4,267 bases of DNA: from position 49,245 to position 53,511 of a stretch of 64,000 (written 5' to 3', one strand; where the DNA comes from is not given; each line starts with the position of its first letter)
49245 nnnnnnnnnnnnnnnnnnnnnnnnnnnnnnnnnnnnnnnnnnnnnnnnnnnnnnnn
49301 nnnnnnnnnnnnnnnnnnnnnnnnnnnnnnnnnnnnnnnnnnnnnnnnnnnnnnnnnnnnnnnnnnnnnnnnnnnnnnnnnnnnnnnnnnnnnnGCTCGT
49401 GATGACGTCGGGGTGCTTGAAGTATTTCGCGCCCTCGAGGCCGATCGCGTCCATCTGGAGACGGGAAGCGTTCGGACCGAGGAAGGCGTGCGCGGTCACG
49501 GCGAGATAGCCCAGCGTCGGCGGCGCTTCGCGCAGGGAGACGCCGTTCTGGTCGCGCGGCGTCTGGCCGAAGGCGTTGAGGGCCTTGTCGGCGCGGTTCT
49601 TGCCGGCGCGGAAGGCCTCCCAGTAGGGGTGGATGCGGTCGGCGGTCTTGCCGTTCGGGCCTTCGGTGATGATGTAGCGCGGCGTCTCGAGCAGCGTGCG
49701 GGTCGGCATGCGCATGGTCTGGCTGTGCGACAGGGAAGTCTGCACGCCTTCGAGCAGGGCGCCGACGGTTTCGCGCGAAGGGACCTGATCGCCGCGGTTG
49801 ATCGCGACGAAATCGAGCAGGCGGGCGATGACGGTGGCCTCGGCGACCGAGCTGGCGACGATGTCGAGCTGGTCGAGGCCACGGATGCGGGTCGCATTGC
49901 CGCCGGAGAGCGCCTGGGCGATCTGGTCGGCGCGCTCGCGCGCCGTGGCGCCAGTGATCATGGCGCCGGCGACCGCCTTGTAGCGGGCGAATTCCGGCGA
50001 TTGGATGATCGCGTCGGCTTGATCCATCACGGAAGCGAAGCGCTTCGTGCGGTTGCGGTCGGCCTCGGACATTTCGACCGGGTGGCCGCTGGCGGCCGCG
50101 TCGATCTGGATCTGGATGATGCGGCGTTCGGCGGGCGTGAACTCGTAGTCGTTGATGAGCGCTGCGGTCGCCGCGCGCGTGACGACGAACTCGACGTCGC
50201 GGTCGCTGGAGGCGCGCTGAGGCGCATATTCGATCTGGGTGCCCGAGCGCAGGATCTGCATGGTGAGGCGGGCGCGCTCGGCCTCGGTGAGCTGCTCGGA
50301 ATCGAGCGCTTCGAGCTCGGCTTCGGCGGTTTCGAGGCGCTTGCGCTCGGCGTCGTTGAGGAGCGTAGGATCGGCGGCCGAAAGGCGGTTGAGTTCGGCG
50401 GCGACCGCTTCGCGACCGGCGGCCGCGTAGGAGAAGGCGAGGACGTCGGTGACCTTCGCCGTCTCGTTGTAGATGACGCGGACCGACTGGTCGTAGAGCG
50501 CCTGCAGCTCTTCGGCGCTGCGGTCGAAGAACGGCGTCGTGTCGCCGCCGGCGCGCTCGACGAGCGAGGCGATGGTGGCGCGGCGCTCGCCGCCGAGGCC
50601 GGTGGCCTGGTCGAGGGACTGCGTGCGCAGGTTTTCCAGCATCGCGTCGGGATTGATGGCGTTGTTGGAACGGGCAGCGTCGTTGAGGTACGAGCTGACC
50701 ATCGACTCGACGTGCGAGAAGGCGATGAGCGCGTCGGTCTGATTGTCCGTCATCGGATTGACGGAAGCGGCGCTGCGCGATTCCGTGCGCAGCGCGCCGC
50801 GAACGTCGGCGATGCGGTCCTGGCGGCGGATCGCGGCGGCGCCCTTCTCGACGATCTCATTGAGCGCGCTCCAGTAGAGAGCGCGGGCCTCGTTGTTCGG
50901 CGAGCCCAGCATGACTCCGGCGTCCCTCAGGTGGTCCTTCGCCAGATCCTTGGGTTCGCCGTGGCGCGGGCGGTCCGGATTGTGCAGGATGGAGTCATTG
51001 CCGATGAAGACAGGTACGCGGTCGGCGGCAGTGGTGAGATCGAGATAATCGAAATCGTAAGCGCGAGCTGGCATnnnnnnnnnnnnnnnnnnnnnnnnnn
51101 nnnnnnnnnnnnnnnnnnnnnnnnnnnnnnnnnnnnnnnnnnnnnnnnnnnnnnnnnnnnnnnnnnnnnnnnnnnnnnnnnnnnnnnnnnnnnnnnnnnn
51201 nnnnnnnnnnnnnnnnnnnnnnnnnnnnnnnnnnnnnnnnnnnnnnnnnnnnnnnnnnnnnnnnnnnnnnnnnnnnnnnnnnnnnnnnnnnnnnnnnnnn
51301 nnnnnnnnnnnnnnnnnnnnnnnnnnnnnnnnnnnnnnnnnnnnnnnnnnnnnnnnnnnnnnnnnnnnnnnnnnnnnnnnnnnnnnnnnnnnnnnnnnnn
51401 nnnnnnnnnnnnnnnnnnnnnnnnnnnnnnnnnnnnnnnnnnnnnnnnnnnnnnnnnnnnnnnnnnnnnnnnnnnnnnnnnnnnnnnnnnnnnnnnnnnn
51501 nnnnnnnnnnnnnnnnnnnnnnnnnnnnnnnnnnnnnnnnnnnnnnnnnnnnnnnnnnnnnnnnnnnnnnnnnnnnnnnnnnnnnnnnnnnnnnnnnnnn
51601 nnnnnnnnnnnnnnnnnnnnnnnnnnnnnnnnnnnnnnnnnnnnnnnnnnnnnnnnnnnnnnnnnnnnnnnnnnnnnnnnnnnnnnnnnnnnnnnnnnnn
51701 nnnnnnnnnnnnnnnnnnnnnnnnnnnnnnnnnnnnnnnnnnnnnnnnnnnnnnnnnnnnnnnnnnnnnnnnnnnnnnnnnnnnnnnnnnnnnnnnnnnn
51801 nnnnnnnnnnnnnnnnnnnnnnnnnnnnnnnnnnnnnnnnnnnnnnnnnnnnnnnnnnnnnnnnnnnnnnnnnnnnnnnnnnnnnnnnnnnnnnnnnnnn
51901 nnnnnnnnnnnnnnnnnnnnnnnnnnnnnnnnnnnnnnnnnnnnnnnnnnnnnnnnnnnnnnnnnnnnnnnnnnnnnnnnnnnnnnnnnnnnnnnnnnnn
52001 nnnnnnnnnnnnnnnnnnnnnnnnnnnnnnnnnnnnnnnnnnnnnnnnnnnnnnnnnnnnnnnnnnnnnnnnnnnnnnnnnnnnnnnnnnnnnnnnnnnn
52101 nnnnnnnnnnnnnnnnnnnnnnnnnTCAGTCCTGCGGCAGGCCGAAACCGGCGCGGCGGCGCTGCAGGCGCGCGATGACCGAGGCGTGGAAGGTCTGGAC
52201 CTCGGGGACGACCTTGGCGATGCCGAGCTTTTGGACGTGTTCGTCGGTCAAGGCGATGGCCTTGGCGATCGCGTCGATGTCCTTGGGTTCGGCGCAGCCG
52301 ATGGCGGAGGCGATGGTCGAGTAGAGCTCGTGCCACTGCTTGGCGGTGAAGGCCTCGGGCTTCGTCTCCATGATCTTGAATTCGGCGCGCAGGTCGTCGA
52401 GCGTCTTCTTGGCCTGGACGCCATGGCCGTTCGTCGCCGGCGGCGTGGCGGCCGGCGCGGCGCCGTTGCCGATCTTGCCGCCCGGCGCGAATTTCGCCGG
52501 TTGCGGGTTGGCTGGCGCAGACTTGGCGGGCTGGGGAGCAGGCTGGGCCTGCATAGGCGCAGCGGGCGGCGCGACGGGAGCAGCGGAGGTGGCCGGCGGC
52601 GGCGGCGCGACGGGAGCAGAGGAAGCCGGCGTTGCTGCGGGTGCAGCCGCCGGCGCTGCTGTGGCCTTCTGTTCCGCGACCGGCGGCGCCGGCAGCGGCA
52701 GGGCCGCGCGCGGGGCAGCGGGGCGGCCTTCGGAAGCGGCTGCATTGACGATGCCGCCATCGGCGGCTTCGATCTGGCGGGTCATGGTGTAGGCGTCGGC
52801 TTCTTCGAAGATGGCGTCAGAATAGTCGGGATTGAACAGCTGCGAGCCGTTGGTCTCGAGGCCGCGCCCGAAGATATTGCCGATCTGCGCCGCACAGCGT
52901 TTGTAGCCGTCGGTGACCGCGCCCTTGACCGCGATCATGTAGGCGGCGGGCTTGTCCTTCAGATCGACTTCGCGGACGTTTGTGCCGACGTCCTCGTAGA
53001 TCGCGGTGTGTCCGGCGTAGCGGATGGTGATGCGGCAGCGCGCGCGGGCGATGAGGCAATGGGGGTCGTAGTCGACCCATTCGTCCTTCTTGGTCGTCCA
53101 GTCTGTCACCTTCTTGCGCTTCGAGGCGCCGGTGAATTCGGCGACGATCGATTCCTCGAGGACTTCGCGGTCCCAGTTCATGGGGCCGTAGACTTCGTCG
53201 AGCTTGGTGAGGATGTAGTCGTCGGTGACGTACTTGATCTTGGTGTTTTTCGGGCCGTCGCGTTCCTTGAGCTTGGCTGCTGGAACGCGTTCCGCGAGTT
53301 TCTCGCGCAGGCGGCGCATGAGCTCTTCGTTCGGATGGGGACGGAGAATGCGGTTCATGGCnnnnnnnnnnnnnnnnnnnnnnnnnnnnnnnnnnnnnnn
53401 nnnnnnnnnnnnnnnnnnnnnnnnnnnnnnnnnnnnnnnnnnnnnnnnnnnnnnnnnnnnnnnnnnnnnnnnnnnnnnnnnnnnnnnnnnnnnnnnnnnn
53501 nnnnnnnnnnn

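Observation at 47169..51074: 1301-aa polyvalent-type protein with DprA/SLOG-like module in the middle of the replication/recombination operon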

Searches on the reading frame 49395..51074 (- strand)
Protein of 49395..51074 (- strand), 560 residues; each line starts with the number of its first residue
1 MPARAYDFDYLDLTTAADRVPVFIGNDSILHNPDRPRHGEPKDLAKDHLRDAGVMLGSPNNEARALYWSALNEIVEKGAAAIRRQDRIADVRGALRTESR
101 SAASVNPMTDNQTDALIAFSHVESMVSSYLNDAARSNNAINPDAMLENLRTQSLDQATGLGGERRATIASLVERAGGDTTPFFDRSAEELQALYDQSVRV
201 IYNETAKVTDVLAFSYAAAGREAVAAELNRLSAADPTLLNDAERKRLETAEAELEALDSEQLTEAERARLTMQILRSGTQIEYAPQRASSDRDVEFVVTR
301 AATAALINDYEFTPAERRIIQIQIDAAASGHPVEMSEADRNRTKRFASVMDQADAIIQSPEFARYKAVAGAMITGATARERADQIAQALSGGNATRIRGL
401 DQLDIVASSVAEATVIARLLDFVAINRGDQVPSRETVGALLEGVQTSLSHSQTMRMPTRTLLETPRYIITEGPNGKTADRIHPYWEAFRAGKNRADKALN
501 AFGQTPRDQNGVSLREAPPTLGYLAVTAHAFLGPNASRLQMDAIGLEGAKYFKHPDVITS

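Call 68: predict_structure(alignment_id=A8)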
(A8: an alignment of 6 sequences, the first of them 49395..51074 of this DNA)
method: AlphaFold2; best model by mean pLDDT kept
length: 560 residues; sequences in the alignment: 6
mean_pLDDT: 41.8   pTM: 0.24
mean pLDDT of the five models: 41.8, 41.3, 39.6, 39.4, 38.5
residues with pLDDT >= 90: 0; 70-90: 30; 50-70: 120; < 50: 410
segments of 3 or more residues with pLDDT < 50: 1-50, 69-220, 259-262, 265-298, 375-381, 390-430, 438-440, 443-466, 475-560
pLDDT, mean of each block of 10 residues (from residue 1): 24 28 23 28 40 54 53 37 28 28 29 29 33 33 39 37 39 35 41 40 42 43 65 78 77 59 46 33 25 46 52 57 60 55 63 70 61 44 53 31 23 36 43 52 41 29 46 47 47 43 42 36 28 25 23 27
secondary structure, 60 per line:
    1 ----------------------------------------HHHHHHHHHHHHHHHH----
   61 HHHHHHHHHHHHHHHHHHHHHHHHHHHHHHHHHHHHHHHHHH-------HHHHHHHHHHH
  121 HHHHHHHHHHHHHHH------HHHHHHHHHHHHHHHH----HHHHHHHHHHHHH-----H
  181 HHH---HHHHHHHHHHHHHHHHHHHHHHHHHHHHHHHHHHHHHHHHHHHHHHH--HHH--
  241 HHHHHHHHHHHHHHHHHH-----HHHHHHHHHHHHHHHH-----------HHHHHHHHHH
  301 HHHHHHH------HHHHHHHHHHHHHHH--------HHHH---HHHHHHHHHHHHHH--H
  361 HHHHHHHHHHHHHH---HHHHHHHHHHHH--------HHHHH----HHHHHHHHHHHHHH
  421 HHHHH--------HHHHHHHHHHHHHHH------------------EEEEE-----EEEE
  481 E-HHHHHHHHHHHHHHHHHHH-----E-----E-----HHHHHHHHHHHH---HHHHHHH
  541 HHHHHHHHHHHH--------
elements in order: H41-56 H61-102 H110-135 H142-157 H162-174 H180-183 H187-233 H241-258 H264-279 H291-307 H314-328 H337-340 H344-357 H360-374 H378-389 H398-402 H407-425 H434-448 E467-471 E477-481 H483-501 H519-530 H534-552

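Call 90: fold_search(model_id=the predicted structure, library=pdb)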
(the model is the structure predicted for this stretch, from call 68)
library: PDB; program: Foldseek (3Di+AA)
matches with E <= 10: 145; with E <= 0.001: 0
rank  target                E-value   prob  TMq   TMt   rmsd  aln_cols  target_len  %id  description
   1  2ch7_A                2.9e-01  0.21  0.11  0.18  59.8       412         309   13  Crystal structure of the cytoplasmic domain of a bacterial chemoreceptor from Thermotoga maritima (released 2006-04-18)
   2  7n6g_3P               8.6e-01  0.06  0.09  0.12  51.2       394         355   15  C1 of central pair (released 2022-05-18)
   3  9a69_B                9.0e-01  0.06  0.08  0.07  66.7       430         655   17  Integrative model of MCPB-MCPC by crosslinking MS and deep learning (released 2024-09-18)
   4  7zr1_D                1.1e+00  0.06  0.10  0.08  72.2       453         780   14  Chaetomium thermophilum Mre11-Rad50-Nbs1 complex bound to ATPyS (composite structure) (released 2023-01-11)
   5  4f0u_B                1.3e+00  0.10  0.07  0.20  24.4       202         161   14  X-Ray Crystal Structure of Allophycocyanin from Synechococcus elongatus PCC 7942 (released 2013-03-06)
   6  4mu6                  1.3e+00  0.08  0.09  0.15  40.1       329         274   13  Crystal Structure of the N-terminal domain of Effector Protein LegC3 from Legionella pneumophila (released 2013-12-11)
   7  9j64_A                1.3e+00  0.05  0.10  0.10  42.0       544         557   10  Cryo-EM structure of neddylated Cul2-Rbx1-EloBC-FEM1B homodimer complexed with FNIP1 degron (released 2025-09-03)
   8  8re4_M                1.4e+00  0.13  0.10  0.14  23.7       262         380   11  Cryo-EM structure of bacterial RNA polymerase-sigma54 initial transcribing complex - 5nt pre-translocated complex (released 2024-01-17)
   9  8f7n                  1.6e+00  0.06  0.10  0.14  42.8       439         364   14  Crystal structure of chemoreceptor McpZ ligand sensing domain (released 2023-07-05)
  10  8usb_X                1.7e+00  0.04  0.09  0.11  33.8       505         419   12  Non-substrate-engaged human 26S proteasome with Nub1/FAT10 bound to Rpn1 (released 2024-11-06)
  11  9bui_X                1.7e+00  0.03  0.08  0.09  33.4       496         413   14  M1A Midnolin-Proteasome (with Ubl) (released 2025-06-11)
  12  6ikn_B                2.0e+00  0.12  0.11  0.20  28.5       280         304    9  Crystal structure of the GAS7 F-BAR domain (released 2019-10-16)
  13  3m3w_A                2.0e+00  0.06  0.09  0.15  33.0       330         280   12  Crystal structure of mouse PACSIN3 BAR domain mutant (released 2011-03-16)
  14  6zbj_A                2.1e+00  0.05  0.10  0.09  23.5       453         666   10  Plasmodium falciparum merozoite surface protein 1 dimer, conformation 1 (released 2021-05-19)
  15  8tl9_D                2.1e+00  0.03  0.09  0.04  37.1       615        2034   11  Human Type 3 IP3 Receptor - Resting State (+IP3/ATP) (released 2023-11-08)
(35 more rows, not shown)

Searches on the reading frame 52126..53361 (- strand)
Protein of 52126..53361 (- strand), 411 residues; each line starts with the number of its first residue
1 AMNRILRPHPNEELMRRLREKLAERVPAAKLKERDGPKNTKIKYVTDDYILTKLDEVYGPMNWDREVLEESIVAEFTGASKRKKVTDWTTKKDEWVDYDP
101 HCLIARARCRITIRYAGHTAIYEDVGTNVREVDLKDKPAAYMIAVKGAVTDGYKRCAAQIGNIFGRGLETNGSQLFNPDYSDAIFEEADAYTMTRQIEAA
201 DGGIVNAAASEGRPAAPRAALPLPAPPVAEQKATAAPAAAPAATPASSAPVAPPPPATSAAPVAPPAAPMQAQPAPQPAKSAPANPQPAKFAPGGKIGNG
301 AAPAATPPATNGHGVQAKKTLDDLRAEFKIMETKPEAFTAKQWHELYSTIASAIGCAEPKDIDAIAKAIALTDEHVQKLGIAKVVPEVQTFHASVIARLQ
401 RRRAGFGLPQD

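Call 105: search_protein_families(library=phrogs, proteins=[window:52126-53361:-], max_evalue=0.001)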
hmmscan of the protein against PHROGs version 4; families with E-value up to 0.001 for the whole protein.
window:52126-53361:- (411 aa): 1 family
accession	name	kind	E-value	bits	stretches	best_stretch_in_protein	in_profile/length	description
phrog_1097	-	DNA, RNA and nucleotide metabolism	1.1e-05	26.4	0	25-67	19-61/251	Erf-like ssDNA annealing protein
